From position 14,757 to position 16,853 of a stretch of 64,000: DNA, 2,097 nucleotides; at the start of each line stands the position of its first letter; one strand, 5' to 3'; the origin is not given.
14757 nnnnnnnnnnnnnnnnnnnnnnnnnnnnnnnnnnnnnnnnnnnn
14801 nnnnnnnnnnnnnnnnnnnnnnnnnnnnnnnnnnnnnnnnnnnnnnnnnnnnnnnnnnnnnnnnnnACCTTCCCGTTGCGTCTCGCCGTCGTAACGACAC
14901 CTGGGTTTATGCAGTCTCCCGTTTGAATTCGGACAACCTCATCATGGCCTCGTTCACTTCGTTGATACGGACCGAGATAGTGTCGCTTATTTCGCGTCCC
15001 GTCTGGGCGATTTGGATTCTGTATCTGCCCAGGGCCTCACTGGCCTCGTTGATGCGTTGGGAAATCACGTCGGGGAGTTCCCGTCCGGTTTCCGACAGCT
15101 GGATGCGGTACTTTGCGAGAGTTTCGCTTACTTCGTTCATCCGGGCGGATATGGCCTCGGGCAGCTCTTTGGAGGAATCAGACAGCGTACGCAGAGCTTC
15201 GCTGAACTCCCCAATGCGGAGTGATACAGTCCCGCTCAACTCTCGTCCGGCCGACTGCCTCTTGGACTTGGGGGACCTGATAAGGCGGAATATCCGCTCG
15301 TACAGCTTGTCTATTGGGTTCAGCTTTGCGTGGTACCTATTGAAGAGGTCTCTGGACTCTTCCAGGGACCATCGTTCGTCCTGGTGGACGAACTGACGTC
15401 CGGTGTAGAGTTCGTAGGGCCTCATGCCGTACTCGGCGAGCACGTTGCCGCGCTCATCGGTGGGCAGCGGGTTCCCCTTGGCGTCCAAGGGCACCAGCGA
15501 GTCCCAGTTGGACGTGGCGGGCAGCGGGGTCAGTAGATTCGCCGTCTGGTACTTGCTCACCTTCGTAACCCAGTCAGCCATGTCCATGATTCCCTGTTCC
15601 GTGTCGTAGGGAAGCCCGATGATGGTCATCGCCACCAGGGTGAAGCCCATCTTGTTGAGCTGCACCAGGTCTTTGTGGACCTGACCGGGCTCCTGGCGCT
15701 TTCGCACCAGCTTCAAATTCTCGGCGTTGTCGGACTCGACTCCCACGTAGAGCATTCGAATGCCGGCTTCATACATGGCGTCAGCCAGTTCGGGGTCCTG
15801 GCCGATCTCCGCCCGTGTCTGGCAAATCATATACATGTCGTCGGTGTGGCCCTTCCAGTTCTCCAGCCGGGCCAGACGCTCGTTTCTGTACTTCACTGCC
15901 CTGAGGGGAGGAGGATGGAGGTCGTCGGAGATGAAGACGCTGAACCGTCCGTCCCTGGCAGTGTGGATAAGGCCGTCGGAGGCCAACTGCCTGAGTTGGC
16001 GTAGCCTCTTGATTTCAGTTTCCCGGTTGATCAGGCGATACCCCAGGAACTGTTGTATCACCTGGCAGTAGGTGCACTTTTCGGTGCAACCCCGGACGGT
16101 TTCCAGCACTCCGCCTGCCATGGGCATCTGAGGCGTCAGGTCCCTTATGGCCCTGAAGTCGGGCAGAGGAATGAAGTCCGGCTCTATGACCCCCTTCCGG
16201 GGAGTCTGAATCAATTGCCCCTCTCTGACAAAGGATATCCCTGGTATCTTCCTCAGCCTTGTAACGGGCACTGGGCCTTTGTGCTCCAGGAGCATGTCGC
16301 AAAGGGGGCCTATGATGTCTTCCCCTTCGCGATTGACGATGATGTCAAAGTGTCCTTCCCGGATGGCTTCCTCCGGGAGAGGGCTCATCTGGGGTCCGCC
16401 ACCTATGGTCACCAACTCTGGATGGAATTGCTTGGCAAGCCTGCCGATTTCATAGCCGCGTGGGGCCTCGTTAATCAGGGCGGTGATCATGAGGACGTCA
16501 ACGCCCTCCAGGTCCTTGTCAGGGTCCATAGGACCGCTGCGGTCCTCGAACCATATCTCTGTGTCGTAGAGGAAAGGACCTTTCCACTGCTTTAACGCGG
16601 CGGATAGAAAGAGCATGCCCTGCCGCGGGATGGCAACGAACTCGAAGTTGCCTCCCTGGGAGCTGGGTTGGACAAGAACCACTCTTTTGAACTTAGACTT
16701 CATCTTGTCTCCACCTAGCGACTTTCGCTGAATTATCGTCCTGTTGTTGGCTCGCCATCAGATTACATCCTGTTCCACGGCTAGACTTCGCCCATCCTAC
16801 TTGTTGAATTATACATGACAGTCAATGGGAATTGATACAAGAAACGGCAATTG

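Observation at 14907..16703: B12-type radical SAM enzyme next to fabF carrying a C-terminal array of four 26-30 aa amphipathic repeats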

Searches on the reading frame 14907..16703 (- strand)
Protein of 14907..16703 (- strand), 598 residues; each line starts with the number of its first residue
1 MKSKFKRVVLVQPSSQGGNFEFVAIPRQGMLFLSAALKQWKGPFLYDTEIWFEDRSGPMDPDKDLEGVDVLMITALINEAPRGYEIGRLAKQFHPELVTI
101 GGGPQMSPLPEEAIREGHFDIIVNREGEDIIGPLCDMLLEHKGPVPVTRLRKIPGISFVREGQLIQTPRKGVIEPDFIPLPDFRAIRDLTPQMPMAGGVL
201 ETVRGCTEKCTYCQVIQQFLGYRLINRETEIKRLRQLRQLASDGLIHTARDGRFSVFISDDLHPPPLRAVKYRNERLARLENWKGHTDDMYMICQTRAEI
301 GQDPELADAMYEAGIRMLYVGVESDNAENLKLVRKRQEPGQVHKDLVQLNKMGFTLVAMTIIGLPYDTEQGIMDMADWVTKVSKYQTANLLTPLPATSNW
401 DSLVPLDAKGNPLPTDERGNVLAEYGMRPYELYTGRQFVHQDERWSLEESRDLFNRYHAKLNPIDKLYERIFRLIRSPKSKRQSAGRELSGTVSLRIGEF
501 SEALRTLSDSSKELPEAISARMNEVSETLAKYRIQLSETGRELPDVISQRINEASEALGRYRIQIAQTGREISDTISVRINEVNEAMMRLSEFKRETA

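Call 3: search_protein_families(library=pfam, proteins=[window:14907-16703:-], max_evalue=0.01)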
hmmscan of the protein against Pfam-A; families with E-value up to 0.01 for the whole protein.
window:14907-16703:- (598 aa): 2 families
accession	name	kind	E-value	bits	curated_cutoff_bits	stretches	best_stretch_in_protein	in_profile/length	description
PF04055.27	Radical_SAM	-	1.2e-12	48.8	29.5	1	201-379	2-166/166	Radical SAM superfamily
PF02310.24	B12-binding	-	7.9e-06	26.2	32.1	1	66-130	50-116/121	B12 binding domain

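Call 4: search_protein_families(library=ncbifam, proteins=[window:14907-16703:-], max_evalue=0.01)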
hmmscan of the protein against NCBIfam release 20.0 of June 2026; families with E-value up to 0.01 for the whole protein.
window:14907-16703:- (598 aa): 15 families
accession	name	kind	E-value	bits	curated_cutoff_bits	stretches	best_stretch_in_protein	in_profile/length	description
TIGR04014.1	B12_SAM_MJ_0865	equivalog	4.9e-16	58.5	360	1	97-436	70-395/434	methyl-coenzyme M reductase glutamine C-methyltransferase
TIGR03471.1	HpnJ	equivalog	8.8e-15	54.5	577.6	1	75-402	76-386/472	hopanoid biosynthesis associated radical SAM protein HpnJ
NF050148.1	rSAM_ApyD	equivalog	2.9e-14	52.4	750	2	88-239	95-242/645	RiPP biosynthesis radical SAM protein ApyD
TIGR03975.1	rSAM_ocin_1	subfamily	4.2e-13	48.7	281.85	1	86-385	147-433/606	RiPP maturation radical SAM C-methyltransferase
TIGR04013.1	B12_SAM_MJ_1487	hypoth_equivalog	1.6e-12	47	251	2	86-218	63-172/382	TIGR04013 family B12-binding domain/radical SAM domain-containing protein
TIGR02026.1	BchE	equivalog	3.4e-12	46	481.35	1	68-400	64-384/497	magnesium-protoporphyrin IX monomethyl ester anaerobic oxidative cyclase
TIGR04479.1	bcpD_PhpK_rSAM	subfamily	4e-12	45.3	600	1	193-381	237-408/504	PhpK family radical SAM P-methyltransferase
TIGR04367.1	HpnR_B12_rSAM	equivalog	6e-11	41.6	650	1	77-401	71-371/490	hopanoid C-3 methylase HpnR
NF033712.0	B12_rSAM_KedN5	subfamily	1.2e-09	37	700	1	89-213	84-211/624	KedN5 family methylcobalamin-dependent radical SAM C-methyltransferase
NF033070.1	rSAM_AprD4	equivalog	6.4e-07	28.6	500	1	287-397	271-384/456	AprD4 family radical SAM diol-dehydratase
NF040542.1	rSAM_RCCLKC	equivalog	9.1e-07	28.4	450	1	197-382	180-350/423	arsinothricin biosynthesis radical SAM protein ArsL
NF040546.1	rSAM_CUAEP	equivalog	0.00023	20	500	0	150-233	123-208/468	CUAEP/CCAEP-tail radical SAM (seleno)protein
TIGR04072.2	rSAM_ladder_B12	equivalog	0.0025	16.5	360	0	98-144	100-146/443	lipid biosynthesis B12-binding/radical SAM protein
TIGR04385.1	B12_rSAM_cofa1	equivalog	0.0042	16.3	450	1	89-229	92-226/438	B12 lower ligand biosynthesis radical SAM protein BzaD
NF038361.1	rSAM_Sden_1168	equivalog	0.0047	15.5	575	0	201-382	286-451/560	Sden_1168 family B12-binding radical SAM P-methyltransferase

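Call 7: find_homologous_proteins(query=window:14907-16703:-, max_evalue=0.00001)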
Query window:14907-16703:- (598 aa): 1376 proteins with E <= 0.00001 among 8000 candidates; the best 120 are listed.
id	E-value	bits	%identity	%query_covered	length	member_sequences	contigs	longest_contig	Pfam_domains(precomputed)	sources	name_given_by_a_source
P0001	0.0e+0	1314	96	100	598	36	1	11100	PF04055.28,PF02310.25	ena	-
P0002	0.0e+0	1108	80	100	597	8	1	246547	PF04055.28,PF02310.25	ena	-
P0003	0.0e+0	1105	81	99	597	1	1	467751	PF04055.28,PF02310.25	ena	-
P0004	0.0e+0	1079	77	99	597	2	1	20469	PF04055.28,PF02310.25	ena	-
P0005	0.0e+0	1076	78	99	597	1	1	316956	PF04055.28,PF02310.25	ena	-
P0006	0.0e+0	1072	78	99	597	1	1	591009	PF04055.28,PF02310.25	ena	-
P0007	0.0e+0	1071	77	99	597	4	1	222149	PF04055.28,PF02310.25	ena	-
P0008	0.0e+0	1071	77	100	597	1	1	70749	PF04055.28,PF02310.25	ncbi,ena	-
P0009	0.0e+0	1070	77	99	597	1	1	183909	PF04055.28,PF02310.25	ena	-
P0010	0.0e+0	1070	77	100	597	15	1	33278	PF04055.28,PF02310.25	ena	-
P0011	0.0e+0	1067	77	99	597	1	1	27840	PF04055.28,PF02310.25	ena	-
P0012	0.0e+0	1065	78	99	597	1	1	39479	PF04055.28,PF02310.25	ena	-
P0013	0.0e+0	1058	78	100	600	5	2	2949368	PF04055.28,PF02310.25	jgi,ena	jgi:radical SAM superfamily enzyme YgiQ (UPF0313 family)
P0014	0.0e+0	1057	76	99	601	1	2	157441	PF04055.28,PF02310.25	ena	-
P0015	0.0e+0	1055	77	100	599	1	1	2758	PF04055.28,PF02310.25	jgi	jgi:radical SAM superfamily enzyme YgiQ (UPF0313 family)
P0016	0.0e+0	1050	77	99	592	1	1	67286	PF04055.28,PF02310.25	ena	-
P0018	0.0e+0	1048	76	100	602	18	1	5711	PF04055.28,PF02310.25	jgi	jgi:radical SAM superfamily enzyme YgiQ (UPF0313 family)/vacuolar-type H+-ATPase subunit H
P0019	0.0e+0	1047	76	99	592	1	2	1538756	PF04055.28,PF02310.25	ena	-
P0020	0.0e+0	1045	76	99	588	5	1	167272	PF04055.28,PF02310.25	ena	-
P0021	0.0e+0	1043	76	99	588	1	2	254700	PF04055.28,PF02310.25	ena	-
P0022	0.0e+0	1043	77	99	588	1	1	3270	PF04055.28,PF02310.25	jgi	jgi:radical SAM superfamily enzyme YgiQ (UPF0313 family)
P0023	0.0e+0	1043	77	100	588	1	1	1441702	PF04055.28,PF02310.25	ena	-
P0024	0.0e+0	1043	76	99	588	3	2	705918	PF04055.28,PF02310.25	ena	-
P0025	0.0e+0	1042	76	99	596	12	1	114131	PF04055.28,PF02310.25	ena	-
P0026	0.0e+0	1041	76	99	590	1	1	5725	PF04055.28,PF02310.25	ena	-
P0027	0.0e+0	1041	77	99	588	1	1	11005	PF04055.28,PF02310.25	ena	-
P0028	0.0e+0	1040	77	99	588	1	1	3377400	PF04055.28,PF02310.25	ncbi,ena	-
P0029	0.0e+0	1040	77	99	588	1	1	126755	PF04055.28,PF02310.25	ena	-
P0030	0.0e+0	1039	76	100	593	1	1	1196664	PF04055.28,PF02310.25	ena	-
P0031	0.0e+0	1037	77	99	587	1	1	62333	PF04055.28,PF02310.25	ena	-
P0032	0.0e+0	1036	75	99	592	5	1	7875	PF04055.28,PF02310.25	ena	-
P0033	0.0e+0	1036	75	99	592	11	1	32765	PF04055.28,PF02310.25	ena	-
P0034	0.0e+0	1036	76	99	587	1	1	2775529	PF04055.28,PF02310.25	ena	-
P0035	0.0e+0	1036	76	99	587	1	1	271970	PF04055.28,PF02310.25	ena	-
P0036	0.0e+0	1035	76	99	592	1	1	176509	PF04055.28,PF02310.25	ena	-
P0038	0.0e+0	1034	76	99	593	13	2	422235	PF04055.28,PF02310.25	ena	-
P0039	0.0e+0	1033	76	99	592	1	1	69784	PF04055.28,PF02310.25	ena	-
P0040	0.0e+0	1033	75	99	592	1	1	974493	PF04055.28,PF02310.25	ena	-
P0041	0.0e+0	1032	76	99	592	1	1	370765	PF04055.28,PF02310.25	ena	-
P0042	0.0e+0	1031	77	98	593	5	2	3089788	PF04055.28,PF02310.25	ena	-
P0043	0.0e+0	1031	76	99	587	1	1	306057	PF04055.28,PF02310.25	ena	-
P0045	0.0e+0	1030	76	99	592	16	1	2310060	PF04055.28,PF02310.25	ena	-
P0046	0.0e+0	1030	75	99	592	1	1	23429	PF04055.28,PF02310.25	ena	-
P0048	0.0e+0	1029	75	99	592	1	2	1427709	PF04055.28,PF02310.25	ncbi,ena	-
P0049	0.0e+0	1029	76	99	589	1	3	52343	PF04055.28,PF02310.25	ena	-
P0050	0.0e+0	1029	75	99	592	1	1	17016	PF04055.28,PF02310.25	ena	-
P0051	0.0e+0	1028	76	98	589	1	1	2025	PF04055.28,PF02310.25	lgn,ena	-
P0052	0.0e+0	1028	75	99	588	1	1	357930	PF04055.28,PF02310.25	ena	-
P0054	0.0e+0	1027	76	99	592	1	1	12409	PF04055.28,PF02310.25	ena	-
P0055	0.0e+0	1027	76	99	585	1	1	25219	PF04055.28,PF02310.25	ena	-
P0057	0.0e+0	1025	76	99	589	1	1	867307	PF04055.28,PF02310.25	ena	-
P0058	0.0e+0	1025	76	98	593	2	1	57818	PF04055.28,PF02310.25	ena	-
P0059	0.0e+0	1024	75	99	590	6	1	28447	PF04055.28,PF02310.25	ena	-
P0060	0.0e+0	1024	75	98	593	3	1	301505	PF04055.28,PF02310.25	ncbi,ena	-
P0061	0.0e+0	1024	76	98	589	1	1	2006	PF04055.28,PF02310.25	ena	-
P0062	0.0e+0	1023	76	100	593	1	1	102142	PF04055.28,PF02310.25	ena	-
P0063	0.0e+0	1023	75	99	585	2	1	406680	PF04055.28,PF02310.25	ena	-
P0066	0.0e+0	1021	75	99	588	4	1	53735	PF04055.28,PF02310.25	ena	-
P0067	0.0e+0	1020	73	99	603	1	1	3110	PF04055.28,PF02310.25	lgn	-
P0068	0.0e+0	1019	75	100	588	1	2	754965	PF04055.28,PF02310.25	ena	-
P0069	0.0e+0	1018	76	99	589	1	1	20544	PF04055.28,PF02310.25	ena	-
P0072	0.0e+0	1014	75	99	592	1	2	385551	PF04055.28,PF02310.25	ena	-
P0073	0.0e+0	1014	75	99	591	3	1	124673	PF04055.28,PF02310.25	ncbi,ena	-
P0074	0.0e+0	1013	74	98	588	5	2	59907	PF04055.28,PF02310.25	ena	-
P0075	0.0e+0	1013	74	100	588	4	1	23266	PF04055.28,PF02310.25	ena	-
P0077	0.0e+0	1011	75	99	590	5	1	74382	PF04055.28,PF02310.25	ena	-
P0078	0.0e+0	1010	76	98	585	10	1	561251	PF04055.28,PF02310.25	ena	-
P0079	2.1e-298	1009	75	99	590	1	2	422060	PF04055.28,PF02310.25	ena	-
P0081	1.9e-297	1006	73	99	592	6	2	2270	PF04055.28,PF02310.25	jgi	-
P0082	6.6e-297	1004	74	100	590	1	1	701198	PF04055.28,PF01442.24,PF02310.25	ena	-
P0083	4.4e-295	998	73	99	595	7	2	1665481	PF04055.28,PF02310.25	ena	-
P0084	5.9e-295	997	75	98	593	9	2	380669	PF04055.28,PF02310.25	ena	-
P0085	7.1e-295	997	74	99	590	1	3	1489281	PF04055.28,PF02310.25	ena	-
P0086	2.2e-294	995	73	100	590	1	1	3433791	PF04055.28,PF02310.25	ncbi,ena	-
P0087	2.6e-292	989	73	100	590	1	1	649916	PF04055.28,PF02310.25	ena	-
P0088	3.0e-292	988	74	98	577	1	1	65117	PF04055.28,PF02310.25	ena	-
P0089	8.0e-292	987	74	98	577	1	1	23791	PF04055.28,PF02310.25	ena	-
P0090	4.2e-291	985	73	99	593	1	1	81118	PF04055.28,PF02310.25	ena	-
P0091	2.8e-290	982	72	100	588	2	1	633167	PF04055.28,PF02310.25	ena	-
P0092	1.3e-289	980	72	100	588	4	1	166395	PF04055.28,PF02310.25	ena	-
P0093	5.8e-289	978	72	100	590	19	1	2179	PF04055.28,PF02310.25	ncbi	-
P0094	4.7e-281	951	71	99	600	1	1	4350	PF04055.28,PF02310.25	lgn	-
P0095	3.2e-276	936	70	98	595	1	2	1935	PF04055.28,PF02310.25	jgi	-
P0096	1.1e-262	891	66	100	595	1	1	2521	PF04055.28,PF02310.25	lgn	-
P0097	1.5e-259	880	65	98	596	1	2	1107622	PF04055.28,PF02310.25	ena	-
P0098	1.5e-259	880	65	99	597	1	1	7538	PF04055.28,PF02310.25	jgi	jgi:radical SAM superfamily enzyme YgiQ (UPF0313 family)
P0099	3.9e-259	879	65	98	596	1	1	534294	PF04055.28,PF02310.25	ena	-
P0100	5.0e-259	879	65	98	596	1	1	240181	PF04055.28,PF02310.25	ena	-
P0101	1.4e-258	877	65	98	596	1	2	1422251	PF04055.28,PF02310.25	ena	-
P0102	1.9e-258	877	65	98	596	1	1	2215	PF04055.28,PF02310.25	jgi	jgi:radical SAM superfamily enzyme YgiQ (UPF0313 family)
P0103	3.7e-258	876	65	98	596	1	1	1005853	PF04055.28,PF02310.25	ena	-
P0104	5.1e-258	875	65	99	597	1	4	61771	PF04055.28,PF02310.25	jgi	jgi:radical SAM superfamily enzyme YgiQ (UPF0313 family)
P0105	1.2e-257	874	65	98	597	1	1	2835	PF04055.28,PF02310.25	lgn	-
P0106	1.3e-257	874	65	98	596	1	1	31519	PF04055.28,PF02310.25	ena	-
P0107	1.9e-257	873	65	98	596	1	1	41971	PF04055.28,PF02310.25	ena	-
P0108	2.1e-257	873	64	100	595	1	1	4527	PF04055.28,PF02310.25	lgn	-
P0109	2.5e-257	873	65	99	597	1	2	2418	PF04055.28,PF02310.25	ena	-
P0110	1.7e-256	870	65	100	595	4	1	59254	PF04055.28,PF02310.25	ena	-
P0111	9.0e-256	868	65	99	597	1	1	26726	PF04055.28,PF02310.25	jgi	jgi:radical SAM superfamily enzyme YgiQ (UPF0313 family)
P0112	3.1e-255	866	64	99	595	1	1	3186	PF04055.28,PF02310.25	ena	-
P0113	4.0e-255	866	65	100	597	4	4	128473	PF04055.28,PF02310.25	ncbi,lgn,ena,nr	ncbi:MAG: B12-binding domain-containing radical SAM protein [Dehalococcoidia bacterium]|nr:B12-bindi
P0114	5.1e-255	865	65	98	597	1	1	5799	PF04055.28,PF02310.25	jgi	jgi:radical SAM superfamily enzyme YgiQ (UPF0313 family)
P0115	8.4e-255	865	64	99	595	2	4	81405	PF04055.28,PF02310.25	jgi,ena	-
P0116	1.3e-254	864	64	99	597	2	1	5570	PF04055.28,PF02310.25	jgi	jgi:radical SAM superfamily enzyme YgiQ (UPF0313 family)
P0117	1.7e-254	864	64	98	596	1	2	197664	PF04055.28,PF02310.25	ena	-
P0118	3.0e-254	863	64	99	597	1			PF04055.28,PF02310.25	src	-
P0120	5.4e-254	862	65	98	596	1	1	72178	PF04055.28,PF02310.25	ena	-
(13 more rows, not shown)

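Call 10: find_related_loci(query=window:14907-16703:-, collection=genome_contigs, flank=10000)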
Query window:14907-16703:- (598 aa) in genome_contigs; peptide patterns used: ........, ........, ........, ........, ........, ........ (x = any residue, [..] = any of these).
61 stretches matched a pattern; 44 encode a relative of the query (tblastn E <= 1e-3); 42 distinct loci.
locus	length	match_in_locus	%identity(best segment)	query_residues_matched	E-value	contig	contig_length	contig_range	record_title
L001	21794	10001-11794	96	1-598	0e+0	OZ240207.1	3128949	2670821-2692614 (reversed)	MAG: Dehalococcoidia bacterium isolate 3f106f04-5a50-46dd-94d3-5b382f65daaf genome assembly, chromosome: 1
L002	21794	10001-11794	96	1-598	0e+0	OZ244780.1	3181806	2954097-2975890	MAG: Dehalococcoidia bacterium isolate 5f96cbe3-438d-44fc-9d38-e394ee4f63dc genome assembly, chromosome: 1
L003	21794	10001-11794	95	1-598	0e+0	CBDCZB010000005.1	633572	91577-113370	MAG: Dehalococcoidia bacterium isolate ba092683-2743-4c74-9192-48684eccfa31 genome assembly, contig: contig_5, whole gen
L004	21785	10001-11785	94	1-595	0e+0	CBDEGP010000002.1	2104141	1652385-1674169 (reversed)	MAG: Dehalococcoidia bacterium isolate d5c63d68-82bf-4002-88ac-25e9112c7103 genome assembly, contig: contig_2, whole gen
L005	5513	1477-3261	79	3-596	0e+0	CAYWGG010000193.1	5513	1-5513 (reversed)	MAG TPA_asm: uncultured Dehalococcoidia bacterium isolate binchicken_co21_430 genome assembly, contig: NODE_18679_length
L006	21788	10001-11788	76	1-596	0e+0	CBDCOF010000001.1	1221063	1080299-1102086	MAG: Dehalococcoidia bacterium isolate f6db25fd-3272-4cc8-8767-510b53d0c936 genome assembly, contig: contig_1, whole gen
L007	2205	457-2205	77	3-596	0e+0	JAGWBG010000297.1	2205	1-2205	MAG: Dehalococcoidia bacterium isolate 277c_27 scaffold_61710, whole genome shotgun sequence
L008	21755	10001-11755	76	3-596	0e+0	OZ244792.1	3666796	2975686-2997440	MAG: Dehalococcoidia bacterium isolate ad4dcc4a-e611-4ae4-9ebb-ef3820abf337 genome assembly, chromosome: 1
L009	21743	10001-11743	76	3-591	0e+0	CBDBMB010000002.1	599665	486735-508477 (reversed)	MAG: Dehalococcoidia bacterium isolate f924c066-0816-4e29-94a4-99ec22a44702 genome assembly, contig: contig_2, whole gen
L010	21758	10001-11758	75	3-597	0e+0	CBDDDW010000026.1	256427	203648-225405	MAG: Dehalococcoidia bacterium isolate 9f6fb6b0-17a9-46aa-8c0f-e8d1727f8334 genome assembly, contig: contig_26, whole ge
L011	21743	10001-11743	76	3-591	0e+0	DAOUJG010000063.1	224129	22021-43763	MAG TPA_asm: Dehalococcoidia bacterium isolate S32_251 k113_1708712, whole genome shotgun sequence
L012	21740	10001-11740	74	3-591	0e+0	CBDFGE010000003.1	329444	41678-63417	MAG: Dehalococcoidia bacterium isolate 310c0839-7255-474d-b4c6-e82275d08751 genome assembly, contig: contig_3, whole gen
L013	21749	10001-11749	75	3-597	0e+0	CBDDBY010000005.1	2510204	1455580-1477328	MAG: Dehalococcoidia bacterium isolate 6451269b-cfe0-478f-bad6-08f7be57dee7 genome assembly, contig: contig_5, whole gen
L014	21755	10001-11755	77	3-596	0e+0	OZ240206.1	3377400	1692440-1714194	MAG: Dehalococcoidia bacterium isolate 2e453fae-0281-4c22-a0b3-57af5dde5db4 genome assembly, chromosome: 1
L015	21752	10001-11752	75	4-596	0e+0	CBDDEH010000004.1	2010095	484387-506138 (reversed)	MAG: Dehalococcoidia bacterium isolate ab2729b3-5e60-47ca-9461-4bcedbe27f68 genome assembly, contig: contig_4, whole gen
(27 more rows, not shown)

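Call 13: find_encoding_contigs(protein=P0013, flank=10000, max_places=2)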
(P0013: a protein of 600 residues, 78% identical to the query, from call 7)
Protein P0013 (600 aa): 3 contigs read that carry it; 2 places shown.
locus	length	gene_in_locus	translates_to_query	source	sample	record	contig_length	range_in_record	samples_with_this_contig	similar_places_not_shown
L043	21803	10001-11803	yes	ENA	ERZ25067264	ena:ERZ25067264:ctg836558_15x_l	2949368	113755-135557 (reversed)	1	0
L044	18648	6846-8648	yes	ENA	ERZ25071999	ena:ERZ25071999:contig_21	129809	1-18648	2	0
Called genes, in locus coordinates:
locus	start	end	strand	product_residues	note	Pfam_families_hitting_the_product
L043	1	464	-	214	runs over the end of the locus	PF01351:RNase_HII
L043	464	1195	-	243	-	PF00753:Lactamase_B (weak), PF19583:ODP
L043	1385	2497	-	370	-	PF03054:tRNA_Me_trans, PF20259:tRNA_Me_trans_M, PF20258:tRNA_Me_trans_C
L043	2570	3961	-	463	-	PF00753:Lactamase_B, PF00581:Rhodanese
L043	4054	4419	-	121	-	PF00190:Cupin_1 (weak), PF07883:Cupin_2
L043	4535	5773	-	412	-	PF07690:MFS_1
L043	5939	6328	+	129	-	PF00903:Glyoxalase, PF13669:Glyoxalase_4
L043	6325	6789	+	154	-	PF00296:Bac_luciferase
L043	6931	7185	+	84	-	-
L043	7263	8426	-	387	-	-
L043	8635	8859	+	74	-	-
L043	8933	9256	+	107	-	PF00437:T2SSE, PF25199:nSTAND_NTPase5 (weak), PF13191:AAA_16 (weak), PF20720:nSTAND3 (faint), PF13401:AAA_22 (weak)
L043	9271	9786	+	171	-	PF00437:T2SSE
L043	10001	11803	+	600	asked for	PF02310:B12-binding (faint), PF04055:Radical_SAM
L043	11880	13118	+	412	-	PF00109:ketoacyl-synt, PF00108:Thiolase_N (faint), PF02801:Ketoacyl-synt_C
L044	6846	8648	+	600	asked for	PF02310:B12-binding (faint), PF04055:Radical_SAM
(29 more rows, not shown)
